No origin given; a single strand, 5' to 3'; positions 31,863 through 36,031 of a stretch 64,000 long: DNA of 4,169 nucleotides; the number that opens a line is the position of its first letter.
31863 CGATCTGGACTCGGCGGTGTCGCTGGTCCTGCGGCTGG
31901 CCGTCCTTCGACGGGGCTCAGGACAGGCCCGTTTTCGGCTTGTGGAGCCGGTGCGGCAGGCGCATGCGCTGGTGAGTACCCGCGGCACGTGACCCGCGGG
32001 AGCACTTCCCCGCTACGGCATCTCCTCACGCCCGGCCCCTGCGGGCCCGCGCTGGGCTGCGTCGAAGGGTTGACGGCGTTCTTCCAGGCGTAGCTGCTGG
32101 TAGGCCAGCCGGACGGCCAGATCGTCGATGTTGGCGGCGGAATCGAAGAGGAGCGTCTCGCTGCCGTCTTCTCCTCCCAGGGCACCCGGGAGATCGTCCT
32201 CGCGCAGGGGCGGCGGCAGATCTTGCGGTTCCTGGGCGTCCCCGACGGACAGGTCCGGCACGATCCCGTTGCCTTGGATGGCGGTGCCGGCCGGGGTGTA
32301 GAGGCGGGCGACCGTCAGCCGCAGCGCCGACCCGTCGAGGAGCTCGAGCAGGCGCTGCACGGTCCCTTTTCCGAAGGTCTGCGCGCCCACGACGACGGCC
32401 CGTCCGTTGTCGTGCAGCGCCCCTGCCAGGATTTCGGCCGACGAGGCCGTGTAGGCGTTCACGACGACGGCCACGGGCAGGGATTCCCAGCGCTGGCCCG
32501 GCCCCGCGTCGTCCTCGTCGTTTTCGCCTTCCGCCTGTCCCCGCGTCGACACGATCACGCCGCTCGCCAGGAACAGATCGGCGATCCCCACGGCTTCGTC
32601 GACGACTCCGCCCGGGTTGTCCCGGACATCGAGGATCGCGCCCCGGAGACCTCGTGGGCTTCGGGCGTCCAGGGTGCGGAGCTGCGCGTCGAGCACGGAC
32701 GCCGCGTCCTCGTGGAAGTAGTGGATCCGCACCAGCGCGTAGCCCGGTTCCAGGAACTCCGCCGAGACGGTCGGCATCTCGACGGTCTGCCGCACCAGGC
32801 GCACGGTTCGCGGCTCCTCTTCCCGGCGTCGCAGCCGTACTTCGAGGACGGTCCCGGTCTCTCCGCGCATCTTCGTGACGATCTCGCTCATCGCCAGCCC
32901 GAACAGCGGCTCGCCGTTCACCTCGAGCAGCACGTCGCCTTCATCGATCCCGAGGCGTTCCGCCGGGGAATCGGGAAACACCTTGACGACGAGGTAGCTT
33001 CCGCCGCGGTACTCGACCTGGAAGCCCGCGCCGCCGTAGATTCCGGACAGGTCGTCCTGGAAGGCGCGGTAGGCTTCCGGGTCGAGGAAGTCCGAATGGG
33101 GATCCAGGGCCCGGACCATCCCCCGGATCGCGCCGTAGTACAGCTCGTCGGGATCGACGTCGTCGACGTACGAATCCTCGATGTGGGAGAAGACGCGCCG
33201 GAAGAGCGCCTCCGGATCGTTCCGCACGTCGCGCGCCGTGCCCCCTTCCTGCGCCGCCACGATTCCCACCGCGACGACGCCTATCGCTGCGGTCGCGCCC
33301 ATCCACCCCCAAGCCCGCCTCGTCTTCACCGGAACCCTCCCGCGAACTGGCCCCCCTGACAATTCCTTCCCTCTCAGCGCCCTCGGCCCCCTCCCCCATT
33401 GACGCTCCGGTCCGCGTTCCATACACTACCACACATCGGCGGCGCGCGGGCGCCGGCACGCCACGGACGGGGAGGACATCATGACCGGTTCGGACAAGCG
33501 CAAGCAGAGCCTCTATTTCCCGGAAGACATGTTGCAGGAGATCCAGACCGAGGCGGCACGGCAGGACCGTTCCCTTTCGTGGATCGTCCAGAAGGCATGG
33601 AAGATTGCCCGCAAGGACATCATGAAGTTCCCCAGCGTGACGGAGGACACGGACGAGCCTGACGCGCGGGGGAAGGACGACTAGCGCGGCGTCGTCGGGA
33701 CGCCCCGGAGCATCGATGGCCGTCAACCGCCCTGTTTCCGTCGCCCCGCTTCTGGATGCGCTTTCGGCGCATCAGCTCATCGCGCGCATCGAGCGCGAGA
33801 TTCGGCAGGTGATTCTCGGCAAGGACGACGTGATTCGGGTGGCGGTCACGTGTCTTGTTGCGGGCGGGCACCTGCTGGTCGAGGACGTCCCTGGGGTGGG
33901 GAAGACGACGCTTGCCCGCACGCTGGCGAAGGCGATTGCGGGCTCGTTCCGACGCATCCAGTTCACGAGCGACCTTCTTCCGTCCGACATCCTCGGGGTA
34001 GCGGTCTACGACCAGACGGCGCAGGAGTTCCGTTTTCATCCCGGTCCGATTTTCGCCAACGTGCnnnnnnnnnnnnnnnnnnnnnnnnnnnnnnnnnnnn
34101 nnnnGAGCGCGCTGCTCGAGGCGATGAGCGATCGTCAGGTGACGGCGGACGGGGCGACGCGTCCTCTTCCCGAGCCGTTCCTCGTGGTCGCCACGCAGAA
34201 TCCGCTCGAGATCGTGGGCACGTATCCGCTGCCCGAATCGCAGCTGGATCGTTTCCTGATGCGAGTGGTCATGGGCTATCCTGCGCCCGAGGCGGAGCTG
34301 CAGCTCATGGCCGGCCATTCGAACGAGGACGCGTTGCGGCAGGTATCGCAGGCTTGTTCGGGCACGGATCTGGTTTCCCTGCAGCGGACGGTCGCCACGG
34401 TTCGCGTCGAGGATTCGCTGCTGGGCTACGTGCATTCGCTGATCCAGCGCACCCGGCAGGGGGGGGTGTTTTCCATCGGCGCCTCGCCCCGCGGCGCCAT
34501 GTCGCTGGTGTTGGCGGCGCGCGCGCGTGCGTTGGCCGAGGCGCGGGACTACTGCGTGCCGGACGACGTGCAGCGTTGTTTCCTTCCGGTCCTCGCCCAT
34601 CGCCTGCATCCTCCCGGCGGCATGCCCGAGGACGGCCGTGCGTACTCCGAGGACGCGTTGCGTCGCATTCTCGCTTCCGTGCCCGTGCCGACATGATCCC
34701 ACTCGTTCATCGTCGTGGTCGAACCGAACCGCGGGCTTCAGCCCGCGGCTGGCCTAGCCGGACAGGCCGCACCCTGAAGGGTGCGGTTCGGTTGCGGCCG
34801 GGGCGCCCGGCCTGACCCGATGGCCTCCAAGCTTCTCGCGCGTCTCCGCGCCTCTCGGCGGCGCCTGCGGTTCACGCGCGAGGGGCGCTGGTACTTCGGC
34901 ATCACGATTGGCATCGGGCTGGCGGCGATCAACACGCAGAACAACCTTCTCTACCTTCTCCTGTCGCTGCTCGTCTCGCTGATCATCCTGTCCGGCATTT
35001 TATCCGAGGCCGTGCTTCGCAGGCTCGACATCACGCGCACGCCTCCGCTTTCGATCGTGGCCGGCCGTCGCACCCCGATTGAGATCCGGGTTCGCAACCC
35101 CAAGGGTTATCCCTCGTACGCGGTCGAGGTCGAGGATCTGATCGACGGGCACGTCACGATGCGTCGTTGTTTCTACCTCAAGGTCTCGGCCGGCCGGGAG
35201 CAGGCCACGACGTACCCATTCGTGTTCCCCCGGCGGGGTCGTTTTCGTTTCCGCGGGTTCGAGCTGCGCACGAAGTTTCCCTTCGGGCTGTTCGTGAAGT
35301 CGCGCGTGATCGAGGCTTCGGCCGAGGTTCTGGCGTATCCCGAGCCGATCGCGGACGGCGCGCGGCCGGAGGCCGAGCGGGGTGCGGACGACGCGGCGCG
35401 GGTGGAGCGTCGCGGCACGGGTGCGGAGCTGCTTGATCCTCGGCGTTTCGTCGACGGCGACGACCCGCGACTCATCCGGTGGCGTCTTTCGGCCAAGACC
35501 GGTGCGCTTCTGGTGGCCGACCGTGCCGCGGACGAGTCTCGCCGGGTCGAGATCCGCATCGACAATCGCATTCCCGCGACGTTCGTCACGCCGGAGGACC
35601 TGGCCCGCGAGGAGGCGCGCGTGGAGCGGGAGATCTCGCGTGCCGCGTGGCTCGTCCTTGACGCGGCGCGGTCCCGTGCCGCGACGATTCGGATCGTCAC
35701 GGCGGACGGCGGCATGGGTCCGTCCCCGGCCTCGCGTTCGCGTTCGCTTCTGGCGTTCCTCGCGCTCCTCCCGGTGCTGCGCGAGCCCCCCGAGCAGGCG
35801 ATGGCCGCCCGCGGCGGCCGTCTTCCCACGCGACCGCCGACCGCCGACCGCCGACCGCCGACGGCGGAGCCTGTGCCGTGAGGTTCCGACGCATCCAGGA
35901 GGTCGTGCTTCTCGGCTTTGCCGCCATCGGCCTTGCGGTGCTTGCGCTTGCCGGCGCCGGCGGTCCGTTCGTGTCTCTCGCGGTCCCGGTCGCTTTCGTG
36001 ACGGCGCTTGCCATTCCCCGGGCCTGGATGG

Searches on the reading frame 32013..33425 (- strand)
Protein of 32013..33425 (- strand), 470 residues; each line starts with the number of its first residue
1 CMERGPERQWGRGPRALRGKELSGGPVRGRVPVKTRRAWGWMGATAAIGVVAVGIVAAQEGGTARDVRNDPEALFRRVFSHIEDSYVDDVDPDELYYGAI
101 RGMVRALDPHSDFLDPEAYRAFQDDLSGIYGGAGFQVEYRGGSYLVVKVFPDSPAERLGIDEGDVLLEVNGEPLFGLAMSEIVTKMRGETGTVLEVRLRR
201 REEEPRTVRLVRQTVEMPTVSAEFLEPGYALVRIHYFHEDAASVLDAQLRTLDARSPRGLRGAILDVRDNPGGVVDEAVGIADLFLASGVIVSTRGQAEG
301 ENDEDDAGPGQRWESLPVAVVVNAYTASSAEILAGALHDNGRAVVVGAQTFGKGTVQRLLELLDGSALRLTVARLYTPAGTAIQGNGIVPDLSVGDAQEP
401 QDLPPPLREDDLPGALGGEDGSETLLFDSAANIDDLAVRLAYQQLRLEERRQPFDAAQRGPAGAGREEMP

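Call 47: search_protein_families(library=pfam, proteins=[window:32013-33425:-], max_evalue=0.001)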
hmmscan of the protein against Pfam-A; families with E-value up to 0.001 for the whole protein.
window:32013-33425:- (470 aa): 5 families
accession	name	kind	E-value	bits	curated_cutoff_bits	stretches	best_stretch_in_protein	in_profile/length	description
PF03572.23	Peptidase_S41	-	3.9e-47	160.3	24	1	229-394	2-165/165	Peptidase family S41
PF17820.7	PDZ_6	-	1.5e-11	44.3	27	1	146-200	2-54/54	PDZ domain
PF22694.1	CtpB_N-like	-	6.5e-08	33.4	27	1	75-117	41-84/85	Activating protease CtpB N-terminal domain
PF00595.29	PDZ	-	8.3e-07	29.7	23.2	1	132-193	11-76/81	PDZ domain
PF13180.12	PDZ_2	-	7.9e-05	23.3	27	1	134-203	4-72/80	PDZ domain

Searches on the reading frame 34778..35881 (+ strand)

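Call 47: search_protein_families(library=pfam, proteins=[window:34778-35881:+], max_evalue=0.001)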
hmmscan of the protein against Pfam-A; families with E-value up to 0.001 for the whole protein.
window:34778-35881:+ (367 aa): 1 family
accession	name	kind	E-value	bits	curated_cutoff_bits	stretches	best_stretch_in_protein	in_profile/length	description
PF01882.25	DUF58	-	0.00098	18.8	23.4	0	222-323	3-99/216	Protein of unknown function DUF58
